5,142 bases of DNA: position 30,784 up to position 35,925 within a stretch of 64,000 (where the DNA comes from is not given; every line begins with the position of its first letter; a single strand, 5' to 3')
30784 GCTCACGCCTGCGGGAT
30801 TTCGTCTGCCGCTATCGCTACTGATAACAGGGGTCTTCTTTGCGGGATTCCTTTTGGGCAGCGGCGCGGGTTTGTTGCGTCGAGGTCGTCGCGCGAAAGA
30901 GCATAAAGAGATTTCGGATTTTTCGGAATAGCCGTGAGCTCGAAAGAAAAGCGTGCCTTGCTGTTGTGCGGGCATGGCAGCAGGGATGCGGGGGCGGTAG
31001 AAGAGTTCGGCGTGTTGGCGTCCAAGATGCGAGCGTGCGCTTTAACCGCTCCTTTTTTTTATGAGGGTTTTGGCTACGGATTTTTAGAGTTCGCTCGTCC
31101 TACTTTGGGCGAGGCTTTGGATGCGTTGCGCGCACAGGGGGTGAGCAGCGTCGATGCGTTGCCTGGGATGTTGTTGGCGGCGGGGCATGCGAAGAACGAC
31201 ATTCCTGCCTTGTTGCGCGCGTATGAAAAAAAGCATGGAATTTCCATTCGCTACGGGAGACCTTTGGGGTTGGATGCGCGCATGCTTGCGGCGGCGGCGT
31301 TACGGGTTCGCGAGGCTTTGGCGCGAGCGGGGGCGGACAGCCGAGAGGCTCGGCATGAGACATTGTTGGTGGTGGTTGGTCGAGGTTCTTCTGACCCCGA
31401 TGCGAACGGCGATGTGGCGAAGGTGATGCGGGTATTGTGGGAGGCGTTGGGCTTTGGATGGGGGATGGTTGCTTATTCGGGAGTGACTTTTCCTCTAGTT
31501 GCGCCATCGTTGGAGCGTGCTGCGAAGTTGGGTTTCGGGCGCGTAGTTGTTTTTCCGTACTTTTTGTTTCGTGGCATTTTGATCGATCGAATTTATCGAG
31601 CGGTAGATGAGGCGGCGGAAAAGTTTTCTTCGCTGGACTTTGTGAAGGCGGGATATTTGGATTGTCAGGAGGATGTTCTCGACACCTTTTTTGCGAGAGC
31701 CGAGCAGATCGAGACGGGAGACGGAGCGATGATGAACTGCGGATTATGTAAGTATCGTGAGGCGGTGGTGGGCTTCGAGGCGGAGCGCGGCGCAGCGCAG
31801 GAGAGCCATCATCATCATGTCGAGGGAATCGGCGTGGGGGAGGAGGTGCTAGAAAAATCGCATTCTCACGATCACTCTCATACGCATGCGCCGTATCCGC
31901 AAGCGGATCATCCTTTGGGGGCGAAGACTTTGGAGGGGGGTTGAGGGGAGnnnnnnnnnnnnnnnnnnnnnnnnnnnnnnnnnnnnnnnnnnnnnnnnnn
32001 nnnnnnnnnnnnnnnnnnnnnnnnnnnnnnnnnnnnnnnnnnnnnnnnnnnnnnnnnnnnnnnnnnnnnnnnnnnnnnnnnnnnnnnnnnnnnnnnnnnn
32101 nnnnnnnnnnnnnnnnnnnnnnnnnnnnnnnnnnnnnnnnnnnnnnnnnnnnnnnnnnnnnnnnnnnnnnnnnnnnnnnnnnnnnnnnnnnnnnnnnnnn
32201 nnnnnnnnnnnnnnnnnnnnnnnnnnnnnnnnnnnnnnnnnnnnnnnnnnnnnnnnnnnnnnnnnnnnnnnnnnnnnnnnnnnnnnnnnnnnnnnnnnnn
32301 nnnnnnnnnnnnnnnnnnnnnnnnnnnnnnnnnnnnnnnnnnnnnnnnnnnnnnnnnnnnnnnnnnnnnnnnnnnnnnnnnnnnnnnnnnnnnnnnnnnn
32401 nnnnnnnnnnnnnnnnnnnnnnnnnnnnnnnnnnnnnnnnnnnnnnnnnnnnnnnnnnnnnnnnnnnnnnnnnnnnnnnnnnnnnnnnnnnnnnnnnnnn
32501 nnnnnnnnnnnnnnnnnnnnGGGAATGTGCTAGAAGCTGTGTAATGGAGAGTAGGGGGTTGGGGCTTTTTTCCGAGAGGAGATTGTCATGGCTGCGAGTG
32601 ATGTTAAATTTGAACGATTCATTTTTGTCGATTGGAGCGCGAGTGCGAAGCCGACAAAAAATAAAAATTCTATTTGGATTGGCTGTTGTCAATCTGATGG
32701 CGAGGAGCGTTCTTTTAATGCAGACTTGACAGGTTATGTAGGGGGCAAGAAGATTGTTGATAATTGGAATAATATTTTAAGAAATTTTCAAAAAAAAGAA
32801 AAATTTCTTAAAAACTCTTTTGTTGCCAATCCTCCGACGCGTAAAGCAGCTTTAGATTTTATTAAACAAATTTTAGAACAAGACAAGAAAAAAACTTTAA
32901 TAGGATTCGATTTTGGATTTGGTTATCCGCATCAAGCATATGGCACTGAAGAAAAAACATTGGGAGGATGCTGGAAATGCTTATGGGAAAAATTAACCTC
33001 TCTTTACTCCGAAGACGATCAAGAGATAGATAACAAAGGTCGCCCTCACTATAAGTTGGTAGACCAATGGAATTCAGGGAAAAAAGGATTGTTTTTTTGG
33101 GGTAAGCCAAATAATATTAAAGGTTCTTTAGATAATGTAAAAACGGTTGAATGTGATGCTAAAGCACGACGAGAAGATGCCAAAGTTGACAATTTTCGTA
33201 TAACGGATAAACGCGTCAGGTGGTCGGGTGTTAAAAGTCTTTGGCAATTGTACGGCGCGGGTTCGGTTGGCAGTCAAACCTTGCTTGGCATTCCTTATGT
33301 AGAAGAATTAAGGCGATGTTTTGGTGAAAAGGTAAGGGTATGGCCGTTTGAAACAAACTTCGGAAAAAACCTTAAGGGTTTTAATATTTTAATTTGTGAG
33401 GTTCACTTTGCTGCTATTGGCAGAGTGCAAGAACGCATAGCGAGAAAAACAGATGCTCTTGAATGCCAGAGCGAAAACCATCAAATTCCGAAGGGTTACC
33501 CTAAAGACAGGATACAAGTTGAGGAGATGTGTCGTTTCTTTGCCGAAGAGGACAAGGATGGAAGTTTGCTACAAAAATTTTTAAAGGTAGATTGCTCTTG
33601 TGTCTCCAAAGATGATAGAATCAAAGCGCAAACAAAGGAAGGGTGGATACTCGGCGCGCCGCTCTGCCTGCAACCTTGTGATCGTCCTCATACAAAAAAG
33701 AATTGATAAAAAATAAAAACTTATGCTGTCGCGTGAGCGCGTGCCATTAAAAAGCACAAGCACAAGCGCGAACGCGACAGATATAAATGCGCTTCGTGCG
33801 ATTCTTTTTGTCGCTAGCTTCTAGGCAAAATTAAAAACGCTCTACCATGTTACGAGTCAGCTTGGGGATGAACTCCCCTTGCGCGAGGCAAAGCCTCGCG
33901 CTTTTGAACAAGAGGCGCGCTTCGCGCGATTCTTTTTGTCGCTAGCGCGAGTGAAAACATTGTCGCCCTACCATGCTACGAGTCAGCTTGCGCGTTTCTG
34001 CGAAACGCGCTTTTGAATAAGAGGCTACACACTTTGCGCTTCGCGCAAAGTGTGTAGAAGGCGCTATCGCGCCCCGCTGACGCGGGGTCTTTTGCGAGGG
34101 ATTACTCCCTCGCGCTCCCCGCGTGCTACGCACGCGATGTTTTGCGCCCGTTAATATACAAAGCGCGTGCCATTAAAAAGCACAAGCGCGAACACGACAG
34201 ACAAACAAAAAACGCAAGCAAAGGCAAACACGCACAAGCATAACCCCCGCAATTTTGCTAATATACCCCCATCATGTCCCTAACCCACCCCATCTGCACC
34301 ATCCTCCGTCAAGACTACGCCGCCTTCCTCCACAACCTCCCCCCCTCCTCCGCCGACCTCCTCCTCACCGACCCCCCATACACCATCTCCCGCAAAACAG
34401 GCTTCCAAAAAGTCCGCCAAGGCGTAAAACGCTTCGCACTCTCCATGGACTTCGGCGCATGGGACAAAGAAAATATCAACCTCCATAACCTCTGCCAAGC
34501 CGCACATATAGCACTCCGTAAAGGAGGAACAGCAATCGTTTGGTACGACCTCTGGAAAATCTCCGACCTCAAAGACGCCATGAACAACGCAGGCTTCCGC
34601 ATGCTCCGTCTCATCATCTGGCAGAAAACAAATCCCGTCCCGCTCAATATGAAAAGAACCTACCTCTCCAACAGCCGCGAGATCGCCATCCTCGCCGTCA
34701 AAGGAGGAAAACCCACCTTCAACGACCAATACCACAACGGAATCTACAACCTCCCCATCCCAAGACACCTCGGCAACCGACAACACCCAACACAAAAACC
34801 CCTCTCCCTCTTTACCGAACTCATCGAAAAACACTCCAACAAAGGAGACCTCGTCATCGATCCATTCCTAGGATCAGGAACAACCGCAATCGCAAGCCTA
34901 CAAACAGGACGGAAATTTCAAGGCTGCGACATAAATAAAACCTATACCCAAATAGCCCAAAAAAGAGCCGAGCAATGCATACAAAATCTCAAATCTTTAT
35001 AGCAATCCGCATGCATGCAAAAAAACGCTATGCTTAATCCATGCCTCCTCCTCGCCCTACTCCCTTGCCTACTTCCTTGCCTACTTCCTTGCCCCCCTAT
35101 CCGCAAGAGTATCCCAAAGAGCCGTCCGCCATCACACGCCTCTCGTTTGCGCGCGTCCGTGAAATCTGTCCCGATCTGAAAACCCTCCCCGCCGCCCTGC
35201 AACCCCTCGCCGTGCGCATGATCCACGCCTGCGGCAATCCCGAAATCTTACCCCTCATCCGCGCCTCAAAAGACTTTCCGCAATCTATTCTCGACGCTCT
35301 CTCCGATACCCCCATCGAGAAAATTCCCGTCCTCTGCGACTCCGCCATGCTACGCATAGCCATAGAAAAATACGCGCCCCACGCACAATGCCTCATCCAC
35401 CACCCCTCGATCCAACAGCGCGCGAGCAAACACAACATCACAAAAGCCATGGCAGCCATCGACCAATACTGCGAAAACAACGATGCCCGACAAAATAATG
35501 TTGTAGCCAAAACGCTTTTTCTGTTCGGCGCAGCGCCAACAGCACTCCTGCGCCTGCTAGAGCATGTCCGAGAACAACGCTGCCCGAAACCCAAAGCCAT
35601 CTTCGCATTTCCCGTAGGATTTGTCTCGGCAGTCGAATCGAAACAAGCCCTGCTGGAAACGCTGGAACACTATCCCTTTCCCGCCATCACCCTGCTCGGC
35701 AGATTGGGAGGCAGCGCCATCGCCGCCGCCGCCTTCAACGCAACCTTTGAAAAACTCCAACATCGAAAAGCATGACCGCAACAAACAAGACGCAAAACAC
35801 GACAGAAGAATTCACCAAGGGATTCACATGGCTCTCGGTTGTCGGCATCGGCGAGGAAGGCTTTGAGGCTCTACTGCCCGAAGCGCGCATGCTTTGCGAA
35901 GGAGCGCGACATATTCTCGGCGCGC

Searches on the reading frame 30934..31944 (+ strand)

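Call 44: search_protein_families(library=pfam, proteins=[window:30934-31944:+])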
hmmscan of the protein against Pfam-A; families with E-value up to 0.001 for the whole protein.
window:30934-31944:+ (336 aa): 2 families
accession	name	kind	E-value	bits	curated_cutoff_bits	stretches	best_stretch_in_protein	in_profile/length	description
PF01903.22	CbiX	-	1.9e-40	137.9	22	2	14-120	1-103/106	CbiX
PF06180.16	CbiK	-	1.7e-06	28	26.2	0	4-90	139-217/262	Cobalt chelatase (CbiK)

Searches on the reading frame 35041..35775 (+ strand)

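Call 34: search_protein_families(library=ncbifam, proteins=[window:35041-35775:+], max_evalue=0.01)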
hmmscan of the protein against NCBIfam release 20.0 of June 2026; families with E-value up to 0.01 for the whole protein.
window:35041-35775:+ (244 aa): 7 families
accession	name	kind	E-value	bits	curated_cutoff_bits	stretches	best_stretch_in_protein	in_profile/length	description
NF006136.0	PRK08285.1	equivalog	1.4e-41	142.5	276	1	22-235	3-204/209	precorrin-8X methylmutase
NF006137.0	PRK08286.1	equivalog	2.5e-30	105.8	294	1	23-241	2-212/214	cobalt-precorrin-8 methylmutase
NF004057.0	PRK05575.1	equivalog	9.5e-26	90.7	311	1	23-236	2-201/207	precorrin-8X methylmutase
NF004901.0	PRK06264.1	equivalog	1.1e-23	84.3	261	1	56-242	43-210/212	cobalt-precorrin-8 methylmutase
NF004620.0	PRK05954.1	equivalog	1.2e-19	70.7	264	1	31-236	8-196/205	precorrin-8X methylmutase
NF004449.0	PRK05782.1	equivalog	2.3e-16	59.7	298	1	51-234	163-325/333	bifunctional sirohydrochlorin cobalt chelatase/precorrin-8X methylmutase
NF004619.0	PRK05953.1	equivalog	1.5e-06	27.8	278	1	58-235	32-193/208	precorrin-8X methylmutase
